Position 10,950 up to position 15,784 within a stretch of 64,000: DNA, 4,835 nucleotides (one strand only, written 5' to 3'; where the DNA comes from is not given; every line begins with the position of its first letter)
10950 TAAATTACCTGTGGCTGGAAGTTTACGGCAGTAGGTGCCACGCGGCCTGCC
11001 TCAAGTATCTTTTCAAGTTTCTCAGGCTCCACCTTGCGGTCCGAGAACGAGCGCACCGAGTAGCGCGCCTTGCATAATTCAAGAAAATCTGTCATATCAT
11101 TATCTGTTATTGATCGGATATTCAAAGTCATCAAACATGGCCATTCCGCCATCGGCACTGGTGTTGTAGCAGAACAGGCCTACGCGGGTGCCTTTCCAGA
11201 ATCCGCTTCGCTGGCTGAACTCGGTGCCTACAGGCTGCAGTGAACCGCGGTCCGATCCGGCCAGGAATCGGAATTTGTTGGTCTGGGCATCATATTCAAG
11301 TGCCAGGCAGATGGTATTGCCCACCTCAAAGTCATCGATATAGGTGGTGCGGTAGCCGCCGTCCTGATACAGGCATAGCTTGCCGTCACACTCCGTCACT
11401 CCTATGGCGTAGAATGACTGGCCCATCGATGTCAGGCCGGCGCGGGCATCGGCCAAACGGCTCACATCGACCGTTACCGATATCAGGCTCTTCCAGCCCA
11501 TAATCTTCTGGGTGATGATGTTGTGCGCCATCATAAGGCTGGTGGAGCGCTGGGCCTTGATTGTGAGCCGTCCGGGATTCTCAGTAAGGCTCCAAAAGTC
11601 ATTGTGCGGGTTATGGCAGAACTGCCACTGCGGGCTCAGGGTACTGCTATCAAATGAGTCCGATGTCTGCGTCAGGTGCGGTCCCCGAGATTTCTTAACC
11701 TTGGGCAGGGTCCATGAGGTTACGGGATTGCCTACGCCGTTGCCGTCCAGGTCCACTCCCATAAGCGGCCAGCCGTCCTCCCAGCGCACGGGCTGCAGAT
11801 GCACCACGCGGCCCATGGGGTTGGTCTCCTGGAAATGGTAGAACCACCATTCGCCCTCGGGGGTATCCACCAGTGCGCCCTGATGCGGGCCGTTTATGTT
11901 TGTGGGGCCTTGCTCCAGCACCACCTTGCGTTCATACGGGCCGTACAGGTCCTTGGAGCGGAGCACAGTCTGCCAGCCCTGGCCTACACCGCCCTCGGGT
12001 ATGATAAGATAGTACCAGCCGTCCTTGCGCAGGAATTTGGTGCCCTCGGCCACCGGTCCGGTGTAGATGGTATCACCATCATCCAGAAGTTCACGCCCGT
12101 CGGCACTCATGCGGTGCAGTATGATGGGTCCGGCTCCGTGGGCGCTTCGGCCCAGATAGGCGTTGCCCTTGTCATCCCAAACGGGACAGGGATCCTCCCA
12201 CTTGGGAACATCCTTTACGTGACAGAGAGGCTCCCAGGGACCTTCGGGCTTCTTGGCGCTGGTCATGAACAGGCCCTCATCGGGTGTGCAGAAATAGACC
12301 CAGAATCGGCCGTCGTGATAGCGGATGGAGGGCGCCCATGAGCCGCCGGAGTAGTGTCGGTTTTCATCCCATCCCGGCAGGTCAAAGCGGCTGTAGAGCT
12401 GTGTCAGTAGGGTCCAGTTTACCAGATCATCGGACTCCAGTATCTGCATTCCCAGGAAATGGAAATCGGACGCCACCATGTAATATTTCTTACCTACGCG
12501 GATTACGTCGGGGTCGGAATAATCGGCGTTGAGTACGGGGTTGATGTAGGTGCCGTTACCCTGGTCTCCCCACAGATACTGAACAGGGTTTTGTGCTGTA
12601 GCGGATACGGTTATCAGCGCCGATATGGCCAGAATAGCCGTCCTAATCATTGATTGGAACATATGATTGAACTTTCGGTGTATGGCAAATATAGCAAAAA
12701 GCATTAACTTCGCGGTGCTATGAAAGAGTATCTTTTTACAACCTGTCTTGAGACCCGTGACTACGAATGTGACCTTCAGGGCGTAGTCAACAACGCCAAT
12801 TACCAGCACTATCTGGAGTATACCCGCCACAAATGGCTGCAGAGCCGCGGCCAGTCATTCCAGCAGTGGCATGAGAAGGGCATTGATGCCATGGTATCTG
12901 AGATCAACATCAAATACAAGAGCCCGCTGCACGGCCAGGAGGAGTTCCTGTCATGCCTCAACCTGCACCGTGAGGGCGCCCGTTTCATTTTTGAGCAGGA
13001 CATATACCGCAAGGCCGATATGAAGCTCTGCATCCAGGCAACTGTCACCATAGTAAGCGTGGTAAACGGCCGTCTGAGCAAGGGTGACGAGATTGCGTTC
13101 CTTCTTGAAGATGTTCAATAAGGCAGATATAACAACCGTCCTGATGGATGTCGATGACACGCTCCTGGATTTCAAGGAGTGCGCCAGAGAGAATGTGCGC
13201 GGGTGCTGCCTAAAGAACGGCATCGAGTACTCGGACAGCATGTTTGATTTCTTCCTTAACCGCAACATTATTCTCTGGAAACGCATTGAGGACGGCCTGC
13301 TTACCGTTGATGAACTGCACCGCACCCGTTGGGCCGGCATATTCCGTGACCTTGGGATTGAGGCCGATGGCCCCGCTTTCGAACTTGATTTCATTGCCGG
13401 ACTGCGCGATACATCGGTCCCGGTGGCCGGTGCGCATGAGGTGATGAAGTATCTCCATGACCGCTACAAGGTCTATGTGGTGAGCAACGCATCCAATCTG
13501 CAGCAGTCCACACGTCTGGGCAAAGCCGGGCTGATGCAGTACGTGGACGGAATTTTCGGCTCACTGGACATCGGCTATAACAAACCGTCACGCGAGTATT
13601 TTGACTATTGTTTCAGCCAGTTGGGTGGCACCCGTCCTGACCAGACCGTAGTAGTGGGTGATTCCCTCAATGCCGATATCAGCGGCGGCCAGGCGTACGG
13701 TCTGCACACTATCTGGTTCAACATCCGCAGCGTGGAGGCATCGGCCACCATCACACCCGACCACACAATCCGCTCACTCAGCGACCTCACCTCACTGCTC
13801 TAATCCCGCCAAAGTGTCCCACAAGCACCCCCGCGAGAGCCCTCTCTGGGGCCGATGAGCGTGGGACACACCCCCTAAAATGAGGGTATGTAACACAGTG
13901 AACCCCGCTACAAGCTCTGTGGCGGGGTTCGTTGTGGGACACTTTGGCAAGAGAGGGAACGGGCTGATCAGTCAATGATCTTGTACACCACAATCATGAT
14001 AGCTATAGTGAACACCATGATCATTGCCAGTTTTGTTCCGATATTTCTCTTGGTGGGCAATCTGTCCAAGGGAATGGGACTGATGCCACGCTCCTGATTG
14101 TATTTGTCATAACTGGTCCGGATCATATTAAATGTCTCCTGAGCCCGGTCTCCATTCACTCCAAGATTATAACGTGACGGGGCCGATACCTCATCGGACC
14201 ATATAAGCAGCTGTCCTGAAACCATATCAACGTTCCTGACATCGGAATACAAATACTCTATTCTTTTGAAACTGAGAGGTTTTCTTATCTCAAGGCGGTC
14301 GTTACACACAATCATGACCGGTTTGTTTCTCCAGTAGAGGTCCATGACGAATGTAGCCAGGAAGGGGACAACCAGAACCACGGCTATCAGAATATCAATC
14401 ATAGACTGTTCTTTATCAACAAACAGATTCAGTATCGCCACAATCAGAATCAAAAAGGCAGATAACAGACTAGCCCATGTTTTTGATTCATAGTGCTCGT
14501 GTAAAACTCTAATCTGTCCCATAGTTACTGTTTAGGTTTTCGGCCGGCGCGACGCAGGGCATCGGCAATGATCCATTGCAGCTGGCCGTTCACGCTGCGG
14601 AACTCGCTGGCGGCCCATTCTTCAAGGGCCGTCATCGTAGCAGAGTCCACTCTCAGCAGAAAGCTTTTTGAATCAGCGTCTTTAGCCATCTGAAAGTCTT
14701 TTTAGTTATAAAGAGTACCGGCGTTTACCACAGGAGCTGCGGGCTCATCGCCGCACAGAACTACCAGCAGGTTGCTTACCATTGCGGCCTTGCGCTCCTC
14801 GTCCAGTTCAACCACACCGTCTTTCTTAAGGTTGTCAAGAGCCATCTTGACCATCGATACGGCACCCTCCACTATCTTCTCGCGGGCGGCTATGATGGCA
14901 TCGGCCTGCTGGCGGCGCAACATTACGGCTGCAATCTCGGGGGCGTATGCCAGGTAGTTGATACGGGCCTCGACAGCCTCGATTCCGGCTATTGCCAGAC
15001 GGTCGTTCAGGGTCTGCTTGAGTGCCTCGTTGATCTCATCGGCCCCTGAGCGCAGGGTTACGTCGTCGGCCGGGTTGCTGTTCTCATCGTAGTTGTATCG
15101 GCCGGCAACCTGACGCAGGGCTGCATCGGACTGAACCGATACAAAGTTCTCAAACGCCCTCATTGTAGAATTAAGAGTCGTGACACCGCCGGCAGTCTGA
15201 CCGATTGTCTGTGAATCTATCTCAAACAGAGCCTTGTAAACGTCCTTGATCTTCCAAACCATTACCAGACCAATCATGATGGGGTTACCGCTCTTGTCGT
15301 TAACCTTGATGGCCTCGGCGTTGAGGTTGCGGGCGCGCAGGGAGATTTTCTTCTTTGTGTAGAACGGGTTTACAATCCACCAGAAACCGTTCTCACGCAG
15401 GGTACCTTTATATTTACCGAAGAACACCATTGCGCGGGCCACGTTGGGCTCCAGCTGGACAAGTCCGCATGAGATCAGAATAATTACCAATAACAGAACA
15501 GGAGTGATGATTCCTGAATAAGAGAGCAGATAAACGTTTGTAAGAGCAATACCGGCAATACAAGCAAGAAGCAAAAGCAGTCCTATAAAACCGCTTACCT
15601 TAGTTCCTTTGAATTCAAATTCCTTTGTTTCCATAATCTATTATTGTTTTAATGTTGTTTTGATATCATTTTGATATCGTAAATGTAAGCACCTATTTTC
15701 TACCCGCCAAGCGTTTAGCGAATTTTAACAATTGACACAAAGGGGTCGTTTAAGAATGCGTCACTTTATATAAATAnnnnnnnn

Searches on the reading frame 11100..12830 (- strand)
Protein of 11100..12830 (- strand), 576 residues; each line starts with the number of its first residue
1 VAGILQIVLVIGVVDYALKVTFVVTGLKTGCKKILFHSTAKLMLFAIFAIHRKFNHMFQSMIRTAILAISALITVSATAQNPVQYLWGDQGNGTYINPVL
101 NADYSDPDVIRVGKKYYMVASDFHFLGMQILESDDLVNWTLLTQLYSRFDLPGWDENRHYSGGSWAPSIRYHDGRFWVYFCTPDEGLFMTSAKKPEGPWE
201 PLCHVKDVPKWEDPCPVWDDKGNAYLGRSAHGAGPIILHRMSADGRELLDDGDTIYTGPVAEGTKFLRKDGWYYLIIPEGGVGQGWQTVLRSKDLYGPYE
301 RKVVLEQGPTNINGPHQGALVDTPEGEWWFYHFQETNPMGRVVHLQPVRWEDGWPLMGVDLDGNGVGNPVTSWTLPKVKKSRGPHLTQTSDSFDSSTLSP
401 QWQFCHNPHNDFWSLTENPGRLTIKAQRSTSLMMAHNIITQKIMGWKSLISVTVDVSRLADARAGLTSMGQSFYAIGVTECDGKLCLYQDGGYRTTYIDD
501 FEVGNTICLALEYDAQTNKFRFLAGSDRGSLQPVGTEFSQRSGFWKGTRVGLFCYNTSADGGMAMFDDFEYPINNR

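Call 87: search_protein_families(library=pfam, proteins=[window:11100-12830:-], max_evalue=0.00001)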
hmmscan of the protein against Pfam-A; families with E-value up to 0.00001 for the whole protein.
window:11100-12830:- (576 aa): 2 families
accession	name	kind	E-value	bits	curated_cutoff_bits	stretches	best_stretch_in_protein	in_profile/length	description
PF04616.20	Glyco_hydro_43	-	1.7e-59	202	32.2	1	96-355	2-288/288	Glycosyl hydrolases family 43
PF17851.8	GH43_C2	-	1.3e-30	107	22.7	1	390-571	1-202/203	Beta xylosidase C-terminal Concanavalin A-like domain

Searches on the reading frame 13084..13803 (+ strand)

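Call 47: search_protein_families(library=pfam, proteins=[window:13084-13803:+], max_evalue=0.00001)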
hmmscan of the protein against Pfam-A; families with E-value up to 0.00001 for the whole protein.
window:13084-13803:+ (239 aa): 3 families
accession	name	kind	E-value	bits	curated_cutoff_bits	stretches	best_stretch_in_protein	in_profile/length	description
PF00702.32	Hydrolase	-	1e-18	68.8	26.4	1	16-206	1-191/191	haloacid dehalogenase-like hydrolase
PF13419.12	HAD_2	-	1.1e-15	58.6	23.8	1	19-211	1-177/178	Haloacid dehalogenase-like hydrolase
PF13242.12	Hydrolase_like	-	1.4e-10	41.3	22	1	166-235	3-75/75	HAD-hyrolase-like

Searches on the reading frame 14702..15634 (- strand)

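Call 47: search_protein_families(library=pfam, proteins=[window:14702-15634:-], max_evalue=0.00001)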
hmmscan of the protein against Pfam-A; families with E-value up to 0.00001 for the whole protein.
window:14702-15634:- (310 aa): 1 family
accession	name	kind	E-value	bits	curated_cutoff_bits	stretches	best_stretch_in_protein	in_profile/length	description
PF01145.31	Band_7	-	2.3e-18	67.3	23.6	1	68-255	8-172/176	SPFH domain / Band 7 family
